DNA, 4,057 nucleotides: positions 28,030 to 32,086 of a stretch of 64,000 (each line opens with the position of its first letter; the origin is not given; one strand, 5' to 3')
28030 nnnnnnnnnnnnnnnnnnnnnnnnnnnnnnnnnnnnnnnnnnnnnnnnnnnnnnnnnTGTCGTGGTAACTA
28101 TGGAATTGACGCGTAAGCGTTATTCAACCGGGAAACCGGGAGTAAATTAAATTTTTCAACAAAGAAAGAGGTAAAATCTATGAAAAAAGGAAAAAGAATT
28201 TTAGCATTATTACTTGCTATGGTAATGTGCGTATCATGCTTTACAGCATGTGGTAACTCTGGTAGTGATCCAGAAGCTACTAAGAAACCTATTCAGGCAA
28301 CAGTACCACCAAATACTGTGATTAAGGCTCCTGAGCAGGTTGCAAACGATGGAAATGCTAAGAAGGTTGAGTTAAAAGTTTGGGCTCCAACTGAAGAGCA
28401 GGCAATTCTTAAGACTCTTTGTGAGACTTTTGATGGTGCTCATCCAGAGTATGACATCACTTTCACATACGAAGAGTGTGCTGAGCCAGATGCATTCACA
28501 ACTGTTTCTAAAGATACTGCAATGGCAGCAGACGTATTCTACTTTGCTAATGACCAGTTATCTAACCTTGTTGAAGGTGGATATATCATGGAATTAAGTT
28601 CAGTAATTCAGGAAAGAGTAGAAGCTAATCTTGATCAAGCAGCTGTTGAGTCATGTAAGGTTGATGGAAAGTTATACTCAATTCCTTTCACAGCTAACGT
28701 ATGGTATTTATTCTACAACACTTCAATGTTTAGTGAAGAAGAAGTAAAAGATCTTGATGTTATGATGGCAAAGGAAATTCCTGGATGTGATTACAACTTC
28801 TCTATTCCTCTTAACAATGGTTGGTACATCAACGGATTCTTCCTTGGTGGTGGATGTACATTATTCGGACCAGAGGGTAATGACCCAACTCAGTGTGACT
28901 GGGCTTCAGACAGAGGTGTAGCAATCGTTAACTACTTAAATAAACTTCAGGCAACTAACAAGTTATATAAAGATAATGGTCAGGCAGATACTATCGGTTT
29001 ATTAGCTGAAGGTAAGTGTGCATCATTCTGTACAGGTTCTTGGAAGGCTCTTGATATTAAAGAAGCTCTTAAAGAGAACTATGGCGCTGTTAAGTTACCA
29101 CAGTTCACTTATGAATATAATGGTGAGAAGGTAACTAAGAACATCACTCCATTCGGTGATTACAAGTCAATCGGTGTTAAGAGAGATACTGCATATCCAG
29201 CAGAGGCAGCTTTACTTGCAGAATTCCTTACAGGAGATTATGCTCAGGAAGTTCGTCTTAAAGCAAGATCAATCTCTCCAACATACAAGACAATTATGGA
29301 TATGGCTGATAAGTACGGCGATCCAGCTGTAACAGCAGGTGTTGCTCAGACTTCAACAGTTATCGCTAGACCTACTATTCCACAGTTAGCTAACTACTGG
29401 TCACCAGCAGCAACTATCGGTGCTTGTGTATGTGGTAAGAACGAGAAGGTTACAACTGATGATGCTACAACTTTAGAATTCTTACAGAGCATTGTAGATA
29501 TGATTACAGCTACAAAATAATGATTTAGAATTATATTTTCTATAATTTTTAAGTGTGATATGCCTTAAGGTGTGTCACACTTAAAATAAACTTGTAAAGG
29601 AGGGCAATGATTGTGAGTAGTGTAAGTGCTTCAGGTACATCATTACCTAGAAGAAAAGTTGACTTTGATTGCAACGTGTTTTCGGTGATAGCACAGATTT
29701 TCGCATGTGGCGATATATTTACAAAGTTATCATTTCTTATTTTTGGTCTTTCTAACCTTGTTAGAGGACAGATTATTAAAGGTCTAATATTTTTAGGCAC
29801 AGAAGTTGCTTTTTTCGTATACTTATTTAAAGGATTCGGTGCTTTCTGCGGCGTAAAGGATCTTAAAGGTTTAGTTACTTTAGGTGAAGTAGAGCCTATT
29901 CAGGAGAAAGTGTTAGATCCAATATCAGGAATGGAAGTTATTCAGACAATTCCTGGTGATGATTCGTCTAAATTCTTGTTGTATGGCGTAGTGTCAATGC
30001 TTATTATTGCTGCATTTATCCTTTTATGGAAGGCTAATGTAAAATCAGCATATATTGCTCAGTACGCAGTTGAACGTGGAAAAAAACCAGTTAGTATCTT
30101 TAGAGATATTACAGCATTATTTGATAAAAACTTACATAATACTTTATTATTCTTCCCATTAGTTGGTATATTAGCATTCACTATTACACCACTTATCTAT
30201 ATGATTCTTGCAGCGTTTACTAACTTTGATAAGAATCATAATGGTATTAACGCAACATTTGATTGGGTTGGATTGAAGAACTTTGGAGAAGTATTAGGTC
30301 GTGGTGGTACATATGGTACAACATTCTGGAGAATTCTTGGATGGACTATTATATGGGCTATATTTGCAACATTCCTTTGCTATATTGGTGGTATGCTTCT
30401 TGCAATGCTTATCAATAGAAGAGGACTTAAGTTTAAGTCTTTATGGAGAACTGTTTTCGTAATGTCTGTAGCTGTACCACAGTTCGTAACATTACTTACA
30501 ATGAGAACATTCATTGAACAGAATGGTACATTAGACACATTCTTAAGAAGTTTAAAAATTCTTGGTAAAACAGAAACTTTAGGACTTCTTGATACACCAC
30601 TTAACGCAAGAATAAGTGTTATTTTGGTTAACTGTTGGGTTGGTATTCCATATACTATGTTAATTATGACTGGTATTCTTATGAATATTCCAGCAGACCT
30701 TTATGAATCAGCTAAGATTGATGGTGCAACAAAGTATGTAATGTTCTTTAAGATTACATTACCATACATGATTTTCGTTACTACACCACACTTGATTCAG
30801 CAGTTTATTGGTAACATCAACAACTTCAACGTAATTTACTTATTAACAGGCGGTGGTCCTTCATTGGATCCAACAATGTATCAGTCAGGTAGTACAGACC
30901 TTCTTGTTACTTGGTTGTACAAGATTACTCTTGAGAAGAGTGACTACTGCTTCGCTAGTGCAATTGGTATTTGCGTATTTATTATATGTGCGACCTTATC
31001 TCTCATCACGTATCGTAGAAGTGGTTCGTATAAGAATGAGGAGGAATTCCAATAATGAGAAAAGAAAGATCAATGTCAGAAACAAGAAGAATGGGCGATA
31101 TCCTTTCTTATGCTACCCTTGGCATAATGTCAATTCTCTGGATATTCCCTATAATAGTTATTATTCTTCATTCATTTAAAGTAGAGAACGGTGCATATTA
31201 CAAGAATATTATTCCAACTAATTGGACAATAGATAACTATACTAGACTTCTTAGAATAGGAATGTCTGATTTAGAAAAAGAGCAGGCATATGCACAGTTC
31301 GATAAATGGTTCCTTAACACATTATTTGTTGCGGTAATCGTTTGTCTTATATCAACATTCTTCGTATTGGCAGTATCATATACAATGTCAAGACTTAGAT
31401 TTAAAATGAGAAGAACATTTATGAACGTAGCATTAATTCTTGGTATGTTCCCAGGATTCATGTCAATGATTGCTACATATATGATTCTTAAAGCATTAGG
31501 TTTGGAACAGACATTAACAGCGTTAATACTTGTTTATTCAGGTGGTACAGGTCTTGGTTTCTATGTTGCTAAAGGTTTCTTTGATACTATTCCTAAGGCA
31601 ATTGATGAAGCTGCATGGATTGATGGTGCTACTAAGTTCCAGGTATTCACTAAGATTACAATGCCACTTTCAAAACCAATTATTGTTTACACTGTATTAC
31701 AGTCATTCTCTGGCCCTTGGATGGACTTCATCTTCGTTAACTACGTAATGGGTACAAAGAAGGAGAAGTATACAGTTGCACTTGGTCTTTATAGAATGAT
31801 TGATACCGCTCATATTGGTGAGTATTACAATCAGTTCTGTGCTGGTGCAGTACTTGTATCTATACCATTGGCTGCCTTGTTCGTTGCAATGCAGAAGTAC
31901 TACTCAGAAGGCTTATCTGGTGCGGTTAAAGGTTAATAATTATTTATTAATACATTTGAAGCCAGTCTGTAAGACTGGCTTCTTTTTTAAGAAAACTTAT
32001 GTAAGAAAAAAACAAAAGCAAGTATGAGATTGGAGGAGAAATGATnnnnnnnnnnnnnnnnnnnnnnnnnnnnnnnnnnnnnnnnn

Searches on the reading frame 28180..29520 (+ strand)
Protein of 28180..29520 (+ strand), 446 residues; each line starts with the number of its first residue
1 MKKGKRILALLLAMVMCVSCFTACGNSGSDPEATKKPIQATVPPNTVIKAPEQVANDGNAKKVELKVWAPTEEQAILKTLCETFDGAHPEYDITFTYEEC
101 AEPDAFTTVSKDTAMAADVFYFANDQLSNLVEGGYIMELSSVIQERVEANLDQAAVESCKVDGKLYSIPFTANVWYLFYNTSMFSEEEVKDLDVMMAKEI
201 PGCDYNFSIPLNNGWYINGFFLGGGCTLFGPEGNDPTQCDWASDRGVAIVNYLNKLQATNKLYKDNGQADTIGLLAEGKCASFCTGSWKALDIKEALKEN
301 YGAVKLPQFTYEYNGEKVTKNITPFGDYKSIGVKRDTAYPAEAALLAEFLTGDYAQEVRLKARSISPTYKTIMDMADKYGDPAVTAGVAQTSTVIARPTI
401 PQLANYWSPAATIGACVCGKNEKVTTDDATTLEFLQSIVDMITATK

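Call 46: search_protein_families(library=pfam, proteins=[window:28180-29520:+], max_evalue=0.00001)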
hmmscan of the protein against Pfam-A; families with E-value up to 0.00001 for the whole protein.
window:28180-29520:+ (446 aa): 2 families
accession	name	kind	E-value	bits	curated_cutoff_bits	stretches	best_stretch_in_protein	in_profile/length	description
PF13416.11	SBP_bac_8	-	4.7e-30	105.8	27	1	90-383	9-276/279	Bacterial extracellular solute-binding protein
PF01547.30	SBP_bac_1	-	1.3e-20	75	26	1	71-356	4-306/307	Bacterial extracellular solute-binding protein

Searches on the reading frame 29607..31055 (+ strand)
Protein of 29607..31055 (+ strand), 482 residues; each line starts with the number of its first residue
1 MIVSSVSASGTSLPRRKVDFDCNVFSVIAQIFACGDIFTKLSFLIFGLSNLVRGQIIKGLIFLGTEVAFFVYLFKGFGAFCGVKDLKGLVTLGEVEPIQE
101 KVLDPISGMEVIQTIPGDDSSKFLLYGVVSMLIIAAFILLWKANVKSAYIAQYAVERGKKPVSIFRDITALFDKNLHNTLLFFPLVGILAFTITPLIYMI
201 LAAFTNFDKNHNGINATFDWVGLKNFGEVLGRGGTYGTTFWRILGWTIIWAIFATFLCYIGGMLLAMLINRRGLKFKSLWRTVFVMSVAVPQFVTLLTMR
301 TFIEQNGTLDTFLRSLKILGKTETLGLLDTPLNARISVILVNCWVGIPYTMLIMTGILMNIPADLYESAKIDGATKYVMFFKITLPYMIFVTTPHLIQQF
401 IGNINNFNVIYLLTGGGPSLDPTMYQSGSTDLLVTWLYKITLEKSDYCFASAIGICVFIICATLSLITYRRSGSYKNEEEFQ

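Call 47: search_protein_families(library=pfam, proteins=[window:29607-31055:+], max_evalue=0.00001)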
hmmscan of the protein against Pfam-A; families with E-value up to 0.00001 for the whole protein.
window:29607-31055:+ (482 aa): 1 family
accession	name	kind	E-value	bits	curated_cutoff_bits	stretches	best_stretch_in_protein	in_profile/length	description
PF00528.27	BPD_transp_1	-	1.4e-18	67.7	26.4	1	262-469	5-175/184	Binding-protein-dependent transport system inner membrane component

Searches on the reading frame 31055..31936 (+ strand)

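Call 47: search_protein_families(library=pfam, proteins=[window:31055-31936:+], max_evalue=0.00001)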
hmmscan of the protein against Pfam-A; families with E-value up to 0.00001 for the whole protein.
window:31055-31936:+ (293 aa): 1 family
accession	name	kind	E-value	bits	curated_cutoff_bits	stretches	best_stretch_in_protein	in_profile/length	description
PF00528.27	BPD_transp_1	-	2.3e-15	57.3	26.4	1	113-284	11-179/184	Binding-protein-dependent transport system inner membrane component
